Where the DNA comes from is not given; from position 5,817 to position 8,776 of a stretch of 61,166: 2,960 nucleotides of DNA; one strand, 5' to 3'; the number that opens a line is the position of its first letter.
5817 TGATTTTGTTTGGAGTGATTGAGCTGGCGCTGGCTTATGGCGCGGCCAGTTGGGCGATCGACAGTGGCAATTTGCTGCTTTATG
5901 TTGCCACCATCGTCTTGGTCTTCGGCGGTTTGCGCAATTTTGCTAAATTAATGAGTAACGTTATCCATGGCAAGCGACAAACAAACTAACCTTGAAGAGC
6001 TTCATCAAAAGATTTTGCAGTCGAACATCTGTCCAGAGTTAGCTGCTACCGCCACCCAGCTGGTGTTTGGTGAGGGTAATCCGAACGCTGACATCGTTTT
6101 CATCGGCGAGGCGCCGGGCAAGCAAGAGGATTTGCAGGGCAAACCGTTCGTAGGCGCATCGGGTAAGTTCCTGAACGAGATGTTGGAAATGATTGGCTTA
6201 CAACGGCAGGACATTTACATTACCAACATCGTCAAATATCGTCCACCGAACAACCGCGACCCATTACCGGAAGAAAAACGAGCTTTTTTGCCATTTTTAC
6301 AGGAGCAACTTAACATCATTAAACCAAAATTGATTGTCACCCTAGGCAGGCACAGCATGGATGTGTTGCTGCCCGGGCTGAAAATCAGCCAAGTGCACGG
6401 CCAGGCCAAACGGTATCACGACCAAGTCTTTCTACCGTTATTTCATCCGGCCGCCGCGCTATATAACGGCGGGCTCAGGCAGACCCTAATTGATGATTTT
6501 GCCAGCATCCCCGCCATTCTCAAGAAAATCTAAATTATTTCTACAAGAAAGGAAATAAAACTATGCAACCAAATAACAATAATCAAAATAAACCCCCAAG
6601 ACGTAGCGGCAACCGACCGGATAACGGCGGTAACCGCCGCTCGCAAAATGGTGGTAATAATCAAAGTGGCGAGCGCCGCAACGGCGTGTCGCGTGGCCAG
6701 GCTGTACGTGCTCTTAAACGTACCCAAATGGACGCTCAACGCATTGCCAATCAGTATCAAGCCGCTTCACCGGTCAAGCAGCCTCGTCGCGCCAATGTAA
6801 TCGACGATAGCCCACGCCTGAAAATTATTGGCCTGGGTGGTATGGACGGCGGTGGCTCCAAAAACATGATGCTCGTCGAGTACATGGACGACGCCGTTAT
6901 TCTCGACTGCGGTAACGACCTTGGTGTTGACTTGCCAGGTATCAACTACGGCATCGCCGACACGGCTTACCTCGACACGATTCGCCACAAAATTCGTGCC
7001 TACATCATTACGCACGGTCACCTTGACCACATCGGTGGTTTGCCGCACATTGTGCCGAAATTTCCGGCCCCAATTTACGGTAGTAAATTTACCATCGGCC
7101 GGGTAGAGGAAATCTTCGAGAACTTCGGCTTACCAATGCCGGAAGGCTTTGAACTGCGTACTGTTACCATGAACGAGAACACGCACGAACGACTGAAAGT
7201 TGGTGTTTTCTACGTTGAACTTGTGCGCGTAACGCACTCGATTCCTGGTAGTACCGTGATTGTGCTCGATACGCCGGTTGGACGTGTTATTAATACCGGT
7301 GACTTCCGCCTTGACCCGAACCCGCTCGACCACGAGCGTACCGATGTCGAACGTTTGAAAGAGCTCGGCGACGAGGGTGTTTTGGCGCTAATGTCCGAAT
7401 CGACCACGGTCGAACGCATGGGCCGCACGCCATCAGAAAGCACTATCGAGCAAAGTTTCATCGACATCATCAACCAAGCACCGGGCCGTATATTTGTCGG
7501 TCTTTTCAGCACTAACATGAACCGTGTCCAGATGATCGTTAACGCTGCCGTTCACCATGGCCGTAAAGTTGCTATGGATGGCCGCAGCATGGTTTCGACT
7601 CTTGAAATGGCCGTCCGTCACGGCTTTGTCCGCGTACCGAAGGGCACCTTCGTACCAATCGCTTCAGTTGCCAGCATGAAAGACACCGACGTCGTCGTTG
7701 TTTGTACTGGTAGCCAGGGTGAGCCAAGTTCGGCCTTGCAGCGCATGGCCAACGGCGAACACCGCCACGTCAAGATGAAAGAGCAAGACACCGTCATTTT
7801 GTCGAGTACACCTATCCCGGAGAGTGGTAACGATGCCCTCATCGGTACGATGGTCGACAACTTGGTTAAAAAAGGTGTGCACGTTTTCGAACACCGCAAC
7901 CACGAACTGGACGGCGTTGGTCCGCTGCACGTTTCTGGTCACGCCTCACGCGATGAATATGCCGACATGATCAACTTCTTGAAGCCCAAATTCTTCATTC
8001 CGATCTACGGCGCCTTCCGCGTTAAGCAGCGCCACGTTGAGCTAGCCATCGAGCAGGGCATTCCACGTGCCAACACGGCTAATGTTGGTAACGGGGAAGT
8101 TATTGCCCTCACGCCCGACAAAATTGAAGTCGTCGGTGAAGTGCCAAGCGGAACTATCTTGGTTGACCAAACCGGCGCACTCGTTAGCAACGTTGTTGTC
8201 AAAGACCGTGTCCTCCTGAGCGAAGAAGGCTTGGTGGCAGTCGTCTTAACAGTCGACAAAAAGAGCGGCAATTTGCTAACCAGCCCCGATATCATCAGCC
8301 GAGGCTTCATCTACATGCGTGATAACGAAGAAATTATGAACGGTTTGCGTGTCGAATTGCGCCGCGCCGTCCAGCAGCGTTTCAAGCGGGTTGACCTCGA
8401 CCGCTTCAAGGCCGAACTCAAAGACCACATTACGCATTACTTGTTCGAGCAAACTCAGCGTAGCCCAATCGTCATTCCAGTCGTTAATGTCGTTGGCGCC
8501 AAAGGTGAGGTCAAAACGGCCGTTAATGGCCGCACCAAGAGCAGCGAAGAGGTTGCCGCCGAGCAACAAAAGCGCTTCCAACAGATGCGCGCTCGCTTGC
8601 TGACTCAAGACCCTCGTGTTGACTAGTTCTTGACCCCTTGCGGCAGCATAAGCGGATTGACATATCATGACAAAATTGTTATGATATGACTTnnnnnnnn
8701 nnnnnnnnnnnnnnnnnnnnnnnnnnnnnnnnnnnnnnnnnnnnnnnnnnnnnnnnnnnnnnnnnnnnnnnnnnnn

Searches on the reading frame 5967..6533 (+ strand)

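Call 74: search_protein_families(library=pfam, proteins=[window:5967-6533:+], max_evalue=0.0001)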
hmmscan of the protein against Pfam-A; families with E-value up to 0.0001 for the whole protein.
window:5967-6533:+ (188 aa): 1 family
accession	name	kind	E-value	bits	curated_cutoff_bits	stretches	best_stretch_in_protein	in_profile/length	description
PF03167.25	UDG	-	4.1e-37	127.8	24.3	1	34-169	1-126/141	Uracil DNA glycosylase superfamily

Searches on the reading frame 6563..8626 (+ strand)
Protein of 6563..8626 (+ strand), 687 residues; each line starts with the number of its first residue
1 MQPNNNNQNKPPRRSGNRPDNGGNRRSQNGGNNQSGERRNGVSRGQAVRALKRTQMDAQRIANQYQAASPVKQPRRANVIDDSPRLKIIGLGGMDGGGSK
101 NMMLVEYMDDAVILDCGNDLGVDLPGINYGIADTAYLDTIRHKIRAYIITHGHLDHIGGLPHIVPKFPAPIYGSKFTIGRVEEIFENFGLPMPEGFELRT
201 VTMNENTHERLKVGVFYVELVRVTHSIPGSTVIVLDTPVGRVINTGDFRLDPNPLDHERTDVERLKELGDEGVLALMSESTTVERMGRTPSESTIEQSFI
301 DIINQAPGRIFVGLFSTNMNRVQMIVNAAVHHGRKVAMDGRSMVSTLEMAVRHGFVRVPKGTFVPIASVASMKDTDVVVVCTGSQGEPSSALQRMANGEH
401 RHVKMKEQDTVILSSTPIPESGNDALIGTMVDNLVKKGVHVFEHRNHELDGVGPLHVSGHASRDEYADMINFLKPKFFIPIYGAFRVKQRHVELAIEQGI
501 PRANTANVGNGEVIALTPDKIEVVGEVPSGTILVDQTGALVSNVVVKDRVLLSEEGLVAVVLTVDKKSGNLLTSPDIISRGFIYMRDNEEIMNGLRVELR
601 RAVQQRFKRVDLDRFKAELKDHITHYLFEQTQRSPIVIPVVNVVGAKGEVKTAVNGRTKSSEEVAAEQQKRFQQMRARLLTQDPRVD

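Call 74: search_protein_families(library=pfam, proteins=[window:6563-8626:+], max_evalue=0.0001)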
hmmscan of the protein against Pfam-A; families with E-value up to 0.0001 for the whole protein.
window:6563-8626:+ (687 aa): 5 families
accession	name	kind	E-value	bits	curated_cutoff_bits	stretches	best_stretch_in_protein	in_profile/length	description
PF22505.1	RNase_J_b_CASP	-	1.4e-42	144.9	27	1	308-434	2-126/126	Ribonuclease J, beta-CASP domain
PF17770.6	RNase_J_C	-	2.7e-24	86.5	23.8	1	545-642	1-100/102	Ribonuclease J C-terminal domain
PF00753.33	Lactamase_B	-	3.3e-13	50.5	22.7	1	96-253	2-155/196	Metallo-beta-lactamase superfamily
PF12706.13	Lactamase_B_2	-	9.4e-08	32.3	27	1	142-246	29-141/200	Beta-lactamase superfamily domain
PF07521.17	RMMBL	-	3.9e-06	27.2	21.6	1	456-499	13-57/63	Zn-dependent metallo-hydrolase RNA specificity domain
